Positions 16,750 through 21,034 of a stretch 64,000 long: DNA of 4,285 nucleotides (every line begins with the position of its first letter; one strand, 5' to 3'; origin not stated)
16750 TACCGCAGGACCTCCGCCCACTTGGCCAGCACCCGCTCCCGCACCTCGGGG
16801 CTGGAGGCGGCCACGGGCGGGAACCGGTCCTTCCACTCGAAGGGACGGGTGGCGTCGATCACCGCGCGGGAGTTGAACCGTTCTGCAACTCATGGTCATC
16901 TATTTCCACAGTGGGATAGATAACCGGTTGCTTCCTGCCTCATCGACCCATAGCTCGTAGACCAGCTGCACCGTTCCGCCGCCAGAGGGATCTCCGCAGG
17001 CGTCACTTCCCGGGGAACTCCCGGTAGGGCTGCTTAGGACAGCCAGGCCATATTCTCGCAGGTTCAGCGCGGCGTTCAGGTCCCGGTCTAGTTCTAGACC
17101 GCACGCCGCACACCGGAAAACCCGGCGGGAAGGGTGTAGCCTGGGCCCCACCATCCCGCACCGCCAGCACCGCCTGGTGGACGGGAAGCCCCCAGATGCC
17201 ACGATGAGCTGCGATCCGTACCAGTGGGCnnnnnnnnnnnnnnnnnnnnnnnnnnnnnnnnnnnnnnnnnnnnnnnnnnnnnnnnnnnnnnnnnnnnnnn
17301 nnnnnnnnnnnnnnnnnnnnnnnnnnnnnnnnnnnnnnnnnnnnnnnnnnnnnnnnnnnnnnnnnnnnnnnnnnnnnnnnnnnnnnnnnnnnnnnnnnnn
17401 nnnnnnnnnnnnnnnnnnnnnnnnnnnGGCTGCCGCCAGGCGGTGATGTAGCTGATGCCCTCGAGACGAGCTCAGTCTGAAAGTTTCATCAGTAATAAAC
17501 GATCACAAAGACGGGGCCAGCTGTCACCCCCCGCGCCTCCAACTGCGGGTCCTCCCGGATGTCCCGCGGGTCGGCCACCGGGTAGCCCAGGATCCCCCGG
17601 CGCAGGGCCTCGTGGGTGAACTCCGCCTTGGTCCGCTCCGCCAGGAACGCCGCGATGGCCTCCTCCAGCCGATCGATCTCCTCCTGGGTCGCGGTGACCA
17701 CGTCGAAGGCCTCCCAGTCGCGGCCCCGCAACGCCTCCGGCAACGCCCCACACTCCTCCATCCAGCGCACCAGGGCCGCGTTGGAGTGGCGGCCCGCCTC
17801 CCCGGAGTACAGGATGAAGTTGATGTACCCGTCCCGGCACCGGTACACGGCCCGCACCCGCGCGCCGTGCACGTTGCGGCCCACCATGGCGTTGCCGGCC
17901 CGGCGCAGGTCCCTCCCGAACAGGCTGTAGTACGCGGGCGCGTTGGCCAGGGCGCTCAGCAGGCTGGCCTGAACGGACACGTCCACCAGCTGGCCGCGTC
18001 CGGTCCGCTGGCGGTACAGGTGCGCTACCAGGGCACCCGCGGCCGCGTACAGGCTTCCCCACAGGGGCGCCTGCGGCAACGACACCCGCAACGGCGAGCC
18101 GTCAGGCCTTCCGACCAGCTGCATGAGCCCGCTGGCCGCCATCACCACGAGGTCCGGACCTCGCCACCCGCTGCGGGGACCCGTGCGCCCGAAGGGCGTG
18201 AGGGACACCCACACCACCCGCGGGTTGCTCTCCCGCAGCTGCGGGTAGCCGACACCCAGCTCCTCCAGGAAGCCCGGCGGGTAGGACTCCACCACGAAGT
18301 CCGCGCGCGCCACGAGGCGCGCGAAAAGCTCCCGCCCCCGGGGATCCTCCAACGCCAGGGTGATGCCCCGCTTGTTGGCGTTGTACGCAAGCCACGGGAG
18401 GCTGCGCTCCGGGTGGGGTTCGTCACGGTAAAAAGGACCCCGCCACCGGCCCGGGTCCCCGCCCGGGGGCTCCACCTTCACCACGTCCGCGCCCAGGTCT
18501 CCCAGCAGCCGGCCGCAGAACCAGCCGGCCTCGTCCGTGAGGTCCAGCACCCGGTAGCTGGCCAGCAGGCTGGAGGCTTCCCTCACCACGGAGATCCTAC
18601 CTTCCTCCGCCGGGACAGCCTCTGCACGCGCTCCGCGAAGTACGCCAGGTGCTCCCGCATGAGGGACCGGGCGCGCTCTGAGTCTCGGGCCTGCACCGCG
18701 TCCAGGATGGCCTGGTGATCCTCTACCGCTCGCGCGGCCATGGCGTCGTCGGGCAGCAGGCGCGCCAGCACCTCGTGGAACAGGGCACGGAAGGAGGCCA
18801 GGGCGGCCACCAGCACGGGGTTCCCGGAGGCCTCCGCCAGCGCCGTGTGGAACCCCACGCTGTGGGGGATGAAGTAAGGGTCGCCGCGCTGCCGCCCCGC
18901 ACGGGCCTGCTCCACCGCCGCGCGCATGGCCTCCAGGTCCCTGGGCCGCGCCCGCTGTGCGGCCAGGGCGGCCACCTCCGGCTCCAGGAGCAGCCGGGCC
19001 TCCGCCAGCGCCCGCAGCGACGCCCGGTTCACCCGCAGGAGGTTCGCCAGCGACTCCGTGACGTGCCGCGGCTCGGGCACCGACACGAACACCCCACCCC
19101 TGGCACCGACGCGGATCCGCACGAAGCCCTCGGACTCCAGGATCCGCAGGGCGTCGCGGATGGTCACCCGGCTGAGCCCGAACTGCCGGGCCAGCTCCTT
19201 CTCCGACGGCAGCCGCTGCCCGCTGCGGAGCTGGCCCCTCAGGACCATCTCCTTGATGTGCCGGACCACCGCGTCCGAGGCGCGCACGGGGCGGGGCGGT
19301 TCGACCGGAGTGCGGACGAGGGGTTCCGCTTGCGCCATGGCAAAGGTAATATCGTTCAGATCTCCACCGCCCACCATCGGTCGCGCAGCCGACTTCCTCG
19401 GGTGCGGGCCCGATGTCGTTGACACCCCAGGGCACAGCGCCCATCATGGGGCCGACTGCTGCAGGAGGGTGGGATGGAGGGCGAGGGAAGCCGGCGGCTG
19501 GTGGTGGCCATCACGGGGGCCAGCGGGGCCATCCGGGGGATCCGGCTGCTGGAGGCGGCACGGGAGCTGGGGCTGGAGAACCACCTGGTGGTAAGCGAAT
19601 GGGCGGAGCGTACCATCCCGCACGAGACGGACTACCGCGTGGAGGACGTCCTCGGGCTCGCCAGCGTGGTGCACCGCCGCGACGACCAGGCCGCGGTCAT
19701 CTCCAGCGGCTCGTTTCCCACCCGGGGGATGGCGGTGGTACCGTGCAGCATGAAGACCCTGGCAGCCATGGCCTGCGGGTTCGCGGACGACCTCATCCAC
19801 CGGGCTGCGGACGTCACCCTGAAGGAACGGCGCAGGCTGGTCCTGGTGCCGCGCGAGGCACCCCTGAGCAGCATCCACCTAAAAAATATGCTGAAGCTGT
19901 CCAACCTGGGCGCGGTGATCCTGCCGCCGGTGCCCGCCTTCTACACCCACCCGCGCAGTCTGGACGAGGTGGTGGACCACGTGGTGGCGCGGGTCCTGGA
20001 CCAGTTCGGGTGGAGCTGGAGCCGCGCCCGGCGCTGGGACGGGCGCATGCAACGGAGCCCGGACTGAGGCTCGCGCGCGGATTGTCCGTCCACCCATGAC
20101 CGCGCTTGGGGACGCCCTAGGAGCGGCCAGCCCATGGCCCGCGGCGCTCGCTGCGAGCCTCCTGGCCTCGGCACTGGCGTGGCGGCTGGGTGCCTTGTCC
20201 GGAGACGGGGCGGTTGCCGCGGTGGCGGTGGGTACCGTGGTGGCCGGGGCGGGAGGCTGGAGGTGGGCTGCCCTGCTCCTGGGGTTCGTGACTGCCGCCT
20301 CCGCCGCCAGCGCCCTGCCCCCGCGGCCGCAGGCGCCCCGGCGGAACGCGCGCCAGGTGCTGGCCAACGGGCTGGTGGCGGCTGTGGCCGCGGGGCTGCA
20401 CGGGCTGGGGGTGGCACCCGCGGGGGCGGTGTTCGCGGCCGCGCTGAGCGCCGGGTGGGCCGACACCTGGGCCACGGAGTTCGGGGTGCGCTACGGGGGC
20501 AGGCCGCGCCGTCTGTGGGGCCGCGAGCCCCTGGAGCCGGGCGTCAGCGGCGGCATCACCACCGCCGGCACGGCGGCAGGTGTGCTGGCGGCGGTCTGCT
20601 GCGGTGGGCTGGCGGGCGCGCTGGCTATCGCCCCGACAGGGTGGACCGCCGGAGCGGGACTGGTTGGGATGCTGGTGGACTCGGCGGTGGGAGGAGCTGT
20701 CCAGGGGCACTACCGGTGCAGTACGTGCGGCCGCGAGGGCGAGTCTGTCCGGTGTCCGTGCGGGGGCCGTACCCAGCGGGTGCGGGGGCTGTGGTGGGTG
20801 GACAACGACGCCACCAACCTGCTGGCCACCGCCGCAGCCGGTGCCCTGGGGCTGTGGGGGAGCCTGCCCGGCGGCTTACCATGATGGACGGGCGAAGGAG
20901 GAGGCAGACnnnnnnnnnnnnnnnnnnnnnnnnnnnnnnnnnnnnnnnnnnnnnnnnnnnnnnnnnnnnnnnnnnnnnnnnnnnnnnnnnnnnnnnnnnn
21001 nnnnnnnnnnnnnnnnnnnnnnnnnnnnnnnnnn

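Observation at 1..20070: Sixteen-gene island resembling a complete anaerobic 4-hydroxybenzoate/benzoate catabolic set in a high-GC Bacillota-like genome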

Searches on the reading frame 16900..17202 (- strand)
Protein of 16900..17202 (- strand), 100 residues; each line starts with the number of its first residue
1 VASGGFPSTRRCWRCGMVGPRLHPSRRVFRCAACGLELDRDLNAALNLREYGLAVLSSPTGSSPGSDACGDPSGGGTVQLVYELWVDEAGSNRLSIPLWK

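Call 7: search_protein_families(library=pfam, proteins=[window:16900-17202:-])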
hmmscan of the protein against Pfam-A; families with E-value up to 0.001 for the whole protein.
window:16900-17202:- (100 aa): 1 family
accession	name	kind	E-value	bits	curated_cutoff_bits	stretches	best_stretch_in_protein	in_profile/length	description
PF07282.18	Cas12f1-like_TNB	-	2.3e-11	44.1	26.3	1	8-48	27-60/60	Cas12f1-like, TNB domain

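Call 9: search_protein_families(library=ncbifam, proteins=[window:16900-17202:-], max_evalue=0.00001)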
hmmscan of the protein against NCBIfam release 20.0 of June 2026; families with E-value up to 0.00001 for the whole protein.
window:16900-17202:- (100 aa): 4 families
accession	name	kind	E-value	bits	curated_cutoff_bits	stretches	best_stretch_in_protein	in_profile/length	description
NF038280.1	IS607_TnpB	exception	5.7e-10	38.7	350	1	5-60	346-400/431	IS607 family element RNA-guided endonuclease TnpB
NF040570.1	guided_TnpB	subfamily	1.3e-08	34.5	100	1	7-49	345-387/389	RNA-guided endonuclease TnpB family protein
NF038281.1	IS200_TnpB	exception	2.1e-07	30.4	425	1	5-52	311-359/360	IS200/IS605 family element RNA-guided endonuclease TnpB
NF049972.1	CRISPR_Cas12f2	exception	2.1e-06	26.8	450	1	10-54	474-521/524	type V CRISPR-associated effector Cas12f2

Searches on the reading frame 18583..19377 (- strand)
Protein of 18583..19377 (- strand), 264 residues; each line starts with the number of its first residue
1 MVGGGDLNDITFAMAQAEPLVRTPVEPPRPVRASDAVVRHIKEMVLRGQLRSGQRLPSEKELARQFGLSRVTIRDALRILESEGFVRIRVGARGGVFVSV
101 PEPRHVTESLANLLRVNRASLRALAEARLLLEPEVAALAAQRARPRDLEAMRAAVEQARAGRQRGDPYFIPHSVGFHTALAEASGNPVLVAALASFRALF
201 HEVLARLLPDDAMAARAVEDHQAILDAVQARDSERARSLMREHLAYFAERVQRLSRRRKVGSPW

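Call 7: search_protein_families(library=pfam, proteins=[window:18583-19377:-])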
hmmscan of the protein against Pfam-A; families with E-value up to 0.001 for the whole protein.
window:18583-19377:- (264 aa): 6 families
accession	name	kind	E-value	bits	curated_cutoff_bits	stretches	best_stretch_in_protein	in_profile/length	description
PF07729.17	FCD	-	1.3e-28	100.4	24.3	1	124-245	2-124/125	FCD domain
PF00392.27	GntR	-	6.2e-18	64.7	27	1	34-92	2-60/64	Bacterial regulatory proteins, gntR family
PF14502.12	HTH_41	-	1.6e-06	27.8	25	1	51-89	1-39/48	Helix-turn-helix domain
PF02082.26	Rrf2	-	0.00017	22.2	30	1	51-97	18-64/132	Iron-dependent Transcriptional regulator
PF08279.18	HTH_11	-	0.00034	20.9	25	1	58-88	17-46/55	HTH domain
PF13545.12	HTH_Crp_2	-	0.00081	19.7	27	0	58-93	24-57/70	Crp-like helix-turn-helix domain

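Call 9: search_protein_families(library=ncbifam, proteins=[window:18583-19377:-], max_evalue=0.00001)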
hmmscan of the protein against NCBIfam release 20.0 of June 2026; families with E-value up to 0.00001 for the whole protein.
window:18583-19377:- (264 aa): 26 families (the best 25 are shown)
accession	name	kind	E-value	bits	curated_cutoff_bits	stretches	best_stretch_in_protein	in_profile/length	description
NF003011.0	PRK03837.1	subfamily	2.9e-37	128.6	260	1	33-255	14-237/241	transcriptional regulator NanR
NF007741.0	PRK10421.1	equivalog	1e-36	126.7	311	1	30-255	5-237/262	transcriptional regulator LldR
NF007001.0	PRK09464.1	equivalog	3.2e-31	108.9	330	1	31-256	9-237/254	pyruvate dehydrogenase complex transcriptional repressor PdhR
NF007442.0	PRK09990.1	equivalog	2.4e-22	79.6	301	1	33-253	11-237/256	transcriptional regulator GlcC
NF007588.0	PRK10225.1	equivalog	7.5e-21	74.6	442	1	35-255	12-235/257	Uxu operon transcriptional regulator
TIGR03338.1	phnR_burk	equivalog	2.1e-19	70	271.5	1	37-246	16-208/212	phosphonate utilization associated transcriptional regulator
NF008571.0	PRK11523.1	equivalog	2.3e-17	63.3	396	1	35-245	11-219/258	transcriptional regulator ExuR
NF052282.1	PLP_TF_PdxR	equivalog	4.4e-13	49.1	320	1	37-109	6-76/448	MocR-like pyridoxine biosynthesis transcription factor PdxR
TIGR02018.2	his_ut_repres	equivalog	8.9e-13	48.1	220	1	36-105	3-70/226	histidine utilization transcriptional repressor HutC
NF052441.1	TransRegRv0792c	equivalog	1e-12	47.9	400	1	31-102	15-84/260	Rv0792c family HTH-type transcriptional regulator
NF052290.2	MocR_like_YczR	exception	1.1e-12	47.4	487.4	1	32-137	19-128/458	MocR-like transcription factor YczR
TIGR03337.1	phnR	equivalog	3e-12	46.7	296.75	1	39-104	8-71/231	phosphonate utilization transcriptional regulator PhnR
NF003444.0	PRK04984.1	equivalog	6.8e-11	42.2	189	1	41-244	16-216/239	fatty acid metabolism transcriptional regulator FadR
TIGR02325.1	C_P_lyase_phnF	equivalog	3.1e-10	40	156.8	1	38-98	14-72/238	phosphonate metabolism transcriptional regulator PhnF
NF011575.0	PRK14999.1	equivalog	8.2e-10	38.4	424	1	32-103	12-81/241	histidine utilization repressor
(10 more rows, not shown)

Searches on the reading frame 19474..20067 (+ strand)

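Call 7: search_protein_families(library=pfam, proteins=[window:19474-20067:+])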
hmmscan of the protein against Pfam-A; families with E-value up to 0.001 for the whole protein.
window:19474-20067:+ (197 aa): 1 family
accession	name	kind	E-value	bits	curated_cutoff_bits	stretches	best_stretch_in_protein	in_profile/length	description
PF02441.25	Flavoprotein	-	1.1e-44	152.4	22.7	1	8-178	2-162/162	Flavoprotein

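Call 9: search_protein_families(library=ncbifam, proteins=[window:19474-20067:+], max_evalue=0.00001)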
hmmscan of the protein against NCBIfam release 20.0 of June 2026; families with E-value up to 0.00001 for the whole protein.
window:19474-20067:+ (197 aa): 4 families
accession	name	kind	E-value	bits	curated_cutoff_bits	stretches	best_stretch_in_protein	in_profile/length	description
NF041206.1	VdcB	exception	1.3e-79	266.1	290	1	8-190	1-184/184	non-oxidative hydroxyarylic acid decarboxylases subunit B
TIGR00421.1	ubiX_pad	subfamily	1.5e-77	259.5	108.9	1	8-188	1-181/181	UbiX family flavin prenyltransferase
NF041218.1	BagM_FevK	exception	7.5e-75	251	420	1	8-191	2-186/215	bagremycin/ferroverdin biosynthesis UbiX family decarboxylase BagM/FevK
NF004685.0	PRK06029.1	subfamily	4.3e-72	242.1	188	1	7-190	2-186/187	UbiX family flavin prenyltransferase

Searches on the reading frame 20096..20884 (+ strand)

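Call 43: search_protein_families(library=pfam, proteins=[window:20096-20884:+], max_evalue=0.00001)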
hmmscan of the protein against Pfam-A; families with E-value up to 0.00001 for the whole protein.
window:20096-20884:+ (262 aa): 1 family
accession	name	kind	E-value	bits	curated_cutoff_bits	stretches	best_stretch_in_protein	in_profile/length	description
PF01940.21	DUF92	-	2.4e-41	142.2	27.5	1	20-248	2-250/251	Integral membrane protein DUF92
